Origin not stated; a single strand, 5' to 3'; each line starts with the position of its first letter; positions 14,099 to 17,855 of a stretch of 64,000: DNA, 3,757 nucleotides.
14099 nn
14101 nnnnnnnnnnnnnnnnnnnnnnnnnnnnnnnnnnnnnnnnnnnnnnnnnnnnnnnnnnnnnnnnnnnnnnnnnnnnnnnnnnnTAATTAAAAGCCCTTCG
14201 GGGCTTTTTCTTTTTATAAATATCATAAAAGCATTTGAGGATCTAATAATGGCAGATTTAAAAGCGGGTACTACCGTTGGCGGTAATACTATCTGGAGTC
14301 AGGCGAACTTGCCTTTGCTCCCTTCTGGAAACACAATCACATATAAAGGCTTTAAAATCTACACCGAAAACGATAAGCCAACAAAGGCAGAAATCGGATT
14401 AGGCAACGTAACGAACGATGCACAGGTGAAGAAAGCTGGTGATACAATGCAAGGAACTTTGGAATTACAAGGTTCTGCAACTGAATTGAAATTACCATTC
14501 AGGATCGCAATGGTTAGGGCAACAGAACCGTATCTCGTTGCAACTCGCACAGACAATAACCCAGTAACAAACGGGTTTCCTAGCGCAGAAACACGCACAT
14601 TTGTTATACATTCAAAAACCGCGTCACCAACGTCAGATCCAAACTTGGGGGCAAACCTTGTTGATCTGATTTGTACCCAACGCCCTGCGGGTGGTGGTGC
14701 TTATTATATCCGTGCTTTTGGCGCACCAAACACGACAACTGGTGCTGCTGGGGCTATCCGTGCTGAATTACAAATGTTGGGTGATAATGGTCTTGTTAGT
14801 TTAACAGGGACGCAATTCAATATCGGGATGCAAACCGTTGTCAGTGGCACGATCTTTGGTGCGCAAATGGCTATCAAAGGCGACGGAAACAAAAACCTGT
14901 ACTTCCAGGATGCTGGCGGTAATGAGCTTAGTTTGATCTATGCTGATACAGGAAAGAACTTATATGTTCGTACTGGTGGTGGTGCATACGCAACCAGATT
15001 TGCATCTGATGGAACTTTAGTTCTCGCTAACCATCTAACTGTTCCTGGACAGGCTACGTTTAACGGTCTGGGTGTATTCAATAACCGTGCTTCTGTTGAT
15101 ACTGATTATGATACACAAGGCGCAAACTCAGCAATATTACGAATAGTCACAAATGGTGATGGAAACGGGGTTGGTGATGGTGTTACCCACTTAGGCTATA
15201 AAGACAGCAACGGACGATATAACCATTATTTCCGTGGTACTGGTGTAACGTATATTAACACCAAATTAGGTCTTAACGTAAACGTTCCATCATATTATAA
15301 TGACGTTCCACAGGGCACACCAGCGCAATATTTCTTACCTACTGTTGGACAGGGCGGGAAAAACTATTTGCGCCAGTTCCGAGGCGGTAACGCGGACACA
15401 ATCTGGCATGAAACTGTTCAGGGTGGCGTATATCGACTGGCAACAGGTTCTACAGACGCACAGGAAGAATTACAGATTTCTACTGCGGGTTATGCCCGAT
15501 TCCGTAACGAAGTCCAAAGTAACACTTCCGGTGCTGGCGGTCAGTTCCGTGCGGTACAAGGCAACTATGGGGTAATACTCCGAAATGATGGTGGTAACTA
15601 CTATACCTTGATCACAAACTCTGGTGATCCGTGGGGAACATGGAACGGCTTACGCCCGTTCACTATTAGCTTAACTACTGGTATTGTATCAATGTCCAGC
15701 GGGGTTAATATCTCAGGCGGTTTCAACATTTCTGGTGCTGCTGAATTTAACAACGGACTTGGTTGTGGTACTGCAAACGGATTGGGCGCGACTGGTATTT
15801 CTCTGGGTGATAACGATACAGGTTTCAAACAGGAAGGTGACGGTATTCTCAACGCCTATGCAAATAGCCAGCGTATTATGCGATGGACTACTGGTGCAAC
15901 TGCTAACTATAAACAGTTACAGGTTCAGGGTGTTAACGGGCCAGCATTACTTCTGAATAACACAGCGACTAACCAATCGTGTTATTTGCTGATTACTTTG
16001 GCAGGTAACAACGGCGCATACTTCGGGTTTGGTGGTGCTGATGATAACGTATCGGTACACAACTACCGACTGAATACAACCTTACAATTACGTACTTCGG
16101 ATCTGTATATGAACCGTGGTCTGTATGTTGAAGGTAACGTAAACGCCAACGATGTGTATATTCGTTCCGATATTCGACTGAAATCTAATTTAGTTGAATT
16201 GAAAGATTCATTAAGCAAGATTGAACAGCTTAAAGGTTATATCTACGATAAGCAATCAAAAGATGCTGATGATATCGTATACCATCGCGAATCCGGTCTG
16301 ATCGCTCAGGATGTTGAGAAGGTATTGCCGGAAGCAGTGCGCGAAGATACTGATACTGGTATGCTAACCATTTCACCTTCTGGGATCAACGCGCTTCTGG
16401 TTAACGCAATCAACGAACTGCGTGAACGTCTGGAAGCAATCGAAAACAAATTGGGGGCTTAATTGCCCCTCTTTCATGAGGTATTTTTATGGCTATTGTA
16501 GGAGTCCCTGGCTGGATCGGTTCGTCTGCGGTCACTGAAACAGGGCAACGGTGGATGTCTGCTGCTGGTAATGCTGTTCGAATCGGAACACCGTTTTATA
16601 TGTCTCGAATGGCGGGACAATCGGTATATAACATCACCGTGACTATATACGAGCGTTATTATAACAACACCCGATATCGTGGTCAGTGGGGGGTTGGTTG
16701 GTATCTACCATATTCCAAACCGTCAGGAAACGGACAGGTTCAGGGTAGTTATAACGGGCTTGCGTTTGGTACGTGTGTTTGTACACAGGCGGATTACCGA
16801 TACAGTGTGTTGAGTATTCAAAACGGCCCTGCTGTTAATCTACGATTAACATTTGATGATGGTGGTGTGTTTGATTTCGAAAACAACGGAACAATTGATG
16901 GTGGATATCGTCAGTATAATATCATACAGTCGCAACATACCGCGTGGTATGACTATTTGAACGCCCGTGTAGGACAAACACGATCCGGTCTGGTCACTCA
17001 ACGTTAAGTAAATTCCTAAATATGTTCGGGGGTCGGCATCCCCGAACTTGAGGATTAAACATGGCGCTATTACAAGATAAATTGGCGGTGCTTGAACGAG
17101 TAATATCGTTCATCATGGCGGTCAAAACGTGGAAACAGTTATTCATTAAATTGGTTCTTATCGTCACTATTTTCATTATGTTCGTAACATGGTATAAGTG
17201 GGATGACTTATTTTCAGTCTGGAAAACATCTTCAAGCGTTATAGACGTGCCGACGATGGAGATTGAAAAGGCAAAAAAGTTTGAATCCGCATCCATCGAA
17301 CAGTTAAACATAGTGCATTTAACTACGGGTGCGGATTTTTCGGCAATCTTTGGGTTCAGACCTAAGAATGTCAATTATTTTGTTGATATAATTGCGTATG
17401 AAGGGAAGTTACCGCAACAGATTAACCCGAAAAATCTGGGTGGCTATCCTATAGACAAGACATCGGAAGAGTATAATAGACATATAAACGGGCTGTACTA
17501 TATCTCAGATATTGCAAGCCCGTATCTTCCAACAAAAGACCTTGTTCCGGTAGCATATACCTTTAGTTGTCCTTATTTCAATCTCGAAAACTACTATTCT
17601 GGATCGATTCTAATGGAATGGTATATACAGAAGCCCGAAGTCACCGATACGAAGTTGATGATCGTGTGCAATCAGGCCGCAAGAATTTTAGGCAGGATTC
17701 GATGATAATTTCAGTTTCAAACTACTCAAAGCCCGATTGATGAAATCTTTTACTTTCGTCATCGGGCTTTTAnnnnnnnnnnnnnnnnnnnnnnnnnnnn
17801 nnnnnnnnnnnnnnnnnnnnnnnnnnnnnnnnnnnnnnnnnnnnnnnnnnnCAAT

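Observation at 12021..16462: Two tandem, paralogous distal tail-fibre genes, each a gp36-N-terminus/gp37-body fusion ending in a self-cleaving intramolecular chaperone domain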

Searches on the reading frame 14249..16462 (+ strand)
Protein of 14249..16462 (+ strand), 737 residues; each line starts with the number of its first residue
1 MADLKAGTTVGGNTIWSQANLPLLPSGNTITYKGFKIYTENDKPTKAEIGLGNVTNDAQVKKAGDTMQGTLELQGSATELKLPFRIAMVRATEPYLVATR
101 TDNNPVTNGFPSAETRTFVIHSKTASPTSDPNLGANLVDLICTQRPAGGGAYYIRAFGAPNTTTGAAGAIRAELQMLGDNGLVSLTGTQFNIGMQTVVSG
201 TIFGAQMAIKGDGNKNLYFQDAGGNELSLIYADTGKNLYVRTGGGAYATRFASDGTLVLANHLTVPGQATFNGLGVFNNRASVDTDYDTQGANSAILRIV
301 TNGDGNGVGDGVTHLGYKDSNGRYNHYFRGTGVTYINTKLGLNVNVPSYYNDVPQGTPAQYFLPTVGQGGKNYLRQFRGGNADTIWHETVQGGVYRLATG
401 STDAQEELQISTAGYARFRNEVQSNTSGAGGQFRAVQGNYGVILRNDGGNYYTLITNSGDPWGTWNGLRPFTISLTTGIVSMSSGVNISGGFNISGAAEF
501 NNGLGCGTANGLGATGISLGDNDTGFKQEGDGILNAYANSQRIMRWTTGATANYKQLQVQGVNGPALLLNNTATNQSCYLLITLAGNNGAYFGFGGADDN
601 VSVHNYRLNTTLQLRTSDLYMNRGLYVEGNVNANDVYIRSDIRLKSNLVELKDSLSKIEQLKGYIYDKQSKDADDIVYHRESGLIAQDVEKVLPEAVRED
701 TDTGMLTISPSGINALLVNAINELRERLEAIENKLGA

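Call 4: search_protein_families(library=pfam, proteins=[window:14249-16462:+], max_evalue=0.01)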
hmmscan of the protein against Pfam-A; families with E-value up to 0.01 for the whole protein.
window:14249-16462:+ (737 aa): 3 families
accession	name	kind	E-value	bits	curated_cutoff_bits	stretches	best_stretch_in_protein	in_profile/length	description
PF21446.3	Gp34_trimer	-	2.1e-16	60.9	27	1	421-473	67-116/116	Long-tail fiber proximal subunit, C-terminal, trimerization domain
PF13884.11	Peptidase_S74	-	1.6e-14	54.3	22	1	640-698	1-58/58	Chaperone of endosialidase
PF20744.3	gp37_trimer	-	0.00013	22.4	21.7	1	566-636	3-74/95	Tail fibre protein gp37 trimerization region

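Call 16: search_protein_families(library=phrogs, proteins=[window:14249-16462:+], max_evalue=0.001)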
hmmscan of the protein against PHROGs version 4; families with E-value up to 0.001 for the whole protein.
window:14249-16462:+ (737 aa): 34 families (the best 25 are shown)
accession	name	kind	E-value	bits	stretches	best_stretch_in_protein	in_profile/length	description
phrog_5667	-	tail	4.4e-283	942.7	2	1-552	1-533/786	long tail fiber protein distal subunit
phrog_1699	-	tail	4.3e-84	284.7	4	602-735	857-991/1000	long tail fiber protein distal subunit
phrog_11011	-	tail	7e-58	197.4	2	540-735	1096-1277/1291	long tail fiber protein distal subunit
phrog_19567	-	tail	7.9e-44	151.1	2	576-735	1237-1378/1379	tail fiber protein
phrog_22609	-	tail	4.1e-40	138.4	1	426-730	919-1172/1184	tail fiber protein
phrog_14572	-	tail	8e-33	115.2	2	625-732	350-467/484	tail fiber protein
phrog_5668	-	tail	7.3e-32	111.2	1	290-735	1180-1558/1567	tail fiber protein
phrog_454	-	tail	2.3e-27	96.6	1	219-582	566-839/1376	tail fiber protein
phrog_19966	-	tail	2.6e-27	96.7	1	627-734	620-723/724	long tail fiber protein distal subunit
phrog_5481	-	tail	5.3e-25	89.1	2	609-732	905-1016/1043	tail fiber protein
phrog_8215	-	tail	7.6e-23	81.8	1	624-734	893-995/1000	baseplate wedge initiator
phrog_6859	-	tail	2e-20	74.4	1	421-563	125-259/346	tail fiber protein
phrog_16472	-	tail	1.4e-19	71.1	2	1-44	1-44/496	tail fiber protein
phrog_12321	-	tail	2.3e-19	70.1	1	628-730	570-677/695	tail fiber protein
phrog_8378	-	tail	6.9e-19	68.2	1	1-80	1-71/1446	tail fiber protein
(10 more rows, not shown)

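Call 17: search_protein_families(library=ncbifam, proteins=[window:14249-16462:+], max_evalue=0.01)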
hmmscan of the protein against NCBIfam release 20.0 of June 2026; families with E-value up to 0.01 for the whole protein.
window:14249-16462:+ (737 aa): 0 families

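Call 18: search_solved_structures(query=window:14249-16462:+, max_evalue=0.01, show_alignments=2)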
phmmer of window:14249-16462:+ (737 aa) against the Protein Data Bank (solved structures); distinct sequences matched with E-value up to 0.01: 8.
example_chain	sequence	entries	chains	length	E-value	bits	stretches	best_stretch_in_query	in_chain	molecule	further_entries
5yvq_A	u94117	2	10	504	1.5e-14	56.8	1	429-501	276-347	Tail fiber protein S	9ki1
6f45_A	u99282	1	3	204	4.6e-10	41.9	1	628-732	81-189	Long tail fiber distal subunit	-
4uxe_A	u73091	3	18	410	1.1e-09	40.6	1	414-501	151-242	LARGE TAIL FIBER PROTEIN P34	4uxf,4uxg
5nxf_A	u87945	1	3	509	3.6e-09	38.9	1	415-501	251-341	Long-tail fiber proximal subunit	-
9x3r_M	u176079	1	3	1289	4.2e-09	38.7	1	414-501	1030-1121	Long-tail fiber proximal subunit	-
5nxh_A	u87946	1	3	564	4.2e-09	38.7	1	414-499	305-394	Long-tail fiber proximal subunit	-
8jov_1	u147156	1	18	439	7.5e-05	24.7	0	638-737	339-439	Putative tail fiber protein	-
7dc3_A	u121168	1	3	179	0.0036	19.1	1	623-728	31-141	Isoform 2 of Myelin regulatory factor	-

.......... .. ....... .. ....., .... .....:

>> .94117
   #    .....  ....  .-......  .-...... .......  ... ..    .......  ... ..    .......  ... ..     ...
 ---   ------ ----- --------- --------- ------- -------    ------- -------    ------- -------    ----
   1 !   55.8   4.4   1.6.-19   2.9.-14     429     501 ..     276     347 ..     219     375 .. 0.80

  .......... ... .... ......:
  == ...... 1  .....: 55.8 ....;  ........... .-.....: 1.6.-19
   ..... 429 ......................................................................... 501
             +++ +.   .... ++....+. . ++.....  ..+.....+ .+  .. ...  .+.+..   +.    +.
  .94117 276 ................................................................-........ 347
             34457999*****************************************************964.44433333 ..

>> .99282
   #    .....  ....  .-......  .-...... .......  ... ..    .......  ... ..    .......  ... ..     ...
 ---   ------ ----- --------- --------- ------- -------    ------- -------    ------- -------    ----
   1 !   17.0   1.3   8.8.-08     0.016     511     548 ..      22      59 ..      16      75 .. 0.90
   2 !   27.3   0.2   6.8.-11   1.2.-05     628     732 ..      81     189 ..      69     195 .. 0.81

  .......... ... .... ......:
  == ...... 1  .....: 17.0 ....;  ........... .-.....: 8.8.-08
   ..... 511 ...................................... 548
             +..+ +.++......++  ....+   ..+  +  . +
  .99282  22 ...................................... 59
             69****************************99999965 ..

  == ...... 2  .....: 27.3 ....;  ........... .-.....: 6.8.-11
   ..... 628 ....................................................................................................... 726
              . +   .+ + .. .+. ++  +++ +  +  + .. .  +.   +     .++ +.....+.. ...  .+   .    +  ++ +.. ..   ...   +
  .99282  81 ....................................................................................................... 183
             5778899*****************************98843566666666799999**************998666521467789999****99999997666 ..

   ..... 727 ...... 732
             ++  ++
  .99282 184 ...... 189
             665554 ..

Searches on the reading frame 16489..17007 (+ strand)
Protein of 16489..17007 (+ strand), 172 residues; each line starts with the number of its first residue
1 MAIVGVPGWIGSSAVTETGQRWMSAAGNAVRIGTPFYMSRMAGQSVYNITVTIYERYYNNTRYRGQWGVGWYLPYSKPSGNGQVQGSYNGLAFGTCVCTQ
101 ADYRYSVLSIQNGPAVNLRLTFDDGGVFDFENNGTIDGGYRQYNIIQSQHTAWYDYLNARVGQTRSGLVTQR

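Call 4: search_protein_families(library=pfam, proteins=[window:16489-17007:+], max_evalue=0.01)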
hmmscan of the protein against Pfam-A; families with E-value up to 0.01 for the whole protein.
window:16489-17007:+ (172 aa): 1 family
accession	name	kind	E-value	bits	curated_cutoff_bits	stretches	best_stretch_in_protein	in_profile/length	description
PF21721.2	Gp38_N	-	1.1e-21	76.9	25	1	1-42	1-40/40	Phage tail fibre adhesin Gp38 N-terminal domain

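Call 16: search_protein_families(library=phrogs, proteins=[window:16489-17007:+], max_evalue=0.001)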
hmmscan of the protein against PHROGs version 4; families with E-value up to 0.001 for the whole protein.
window:16489-17007:+ (172 aa): 3 families
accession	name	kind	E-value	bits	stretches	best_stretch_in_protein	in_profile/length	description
phrog_1121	-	tail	9e-63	213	1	1-170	1-180/181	tail fiber adhesin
phrog_2056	-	tail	4.4e-16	60.3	1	1-66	1-61/267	tail fiber protein; host specificity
phrog_31734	-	unknown function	1.1e-10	42.8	1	7-68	5-65/92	-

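Call 17: search_protein_families(library=ncbifam, proteins=[window:16489-17007:+], max_evalue=0.01)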
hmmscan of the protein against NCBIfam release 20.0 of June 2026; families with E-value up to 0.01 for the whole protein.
window:16489-17007:+ (172 aa): 0 families

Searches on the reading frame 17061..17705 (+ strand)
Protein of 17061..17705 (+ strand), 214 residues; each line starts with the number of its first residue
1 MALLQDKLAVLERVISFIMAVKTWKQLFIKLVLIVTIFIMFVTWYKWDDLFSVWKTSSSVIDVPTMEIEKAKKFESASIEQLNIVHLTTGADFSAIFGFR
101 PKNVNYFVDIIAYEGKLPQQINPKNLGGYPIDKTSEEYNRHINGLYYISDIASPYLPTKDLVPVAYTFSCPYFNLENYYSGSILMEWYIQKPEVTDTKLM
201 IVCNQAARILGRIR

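Call 4: search_protein_families(library=pfam, proteins=[window:17061-17705:+], max_evalue=0.01)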
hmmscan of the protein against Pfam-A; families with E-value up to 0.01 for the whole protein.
window:17061-17705:+ (214 aa): 1 family
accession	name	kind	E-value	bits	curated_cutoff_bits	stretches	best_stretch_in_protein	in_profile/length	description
PF11031.13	Phage_holin_T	-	1.9e-55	188.2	22.2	1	23-212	25-232/233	Bacteriophage T holin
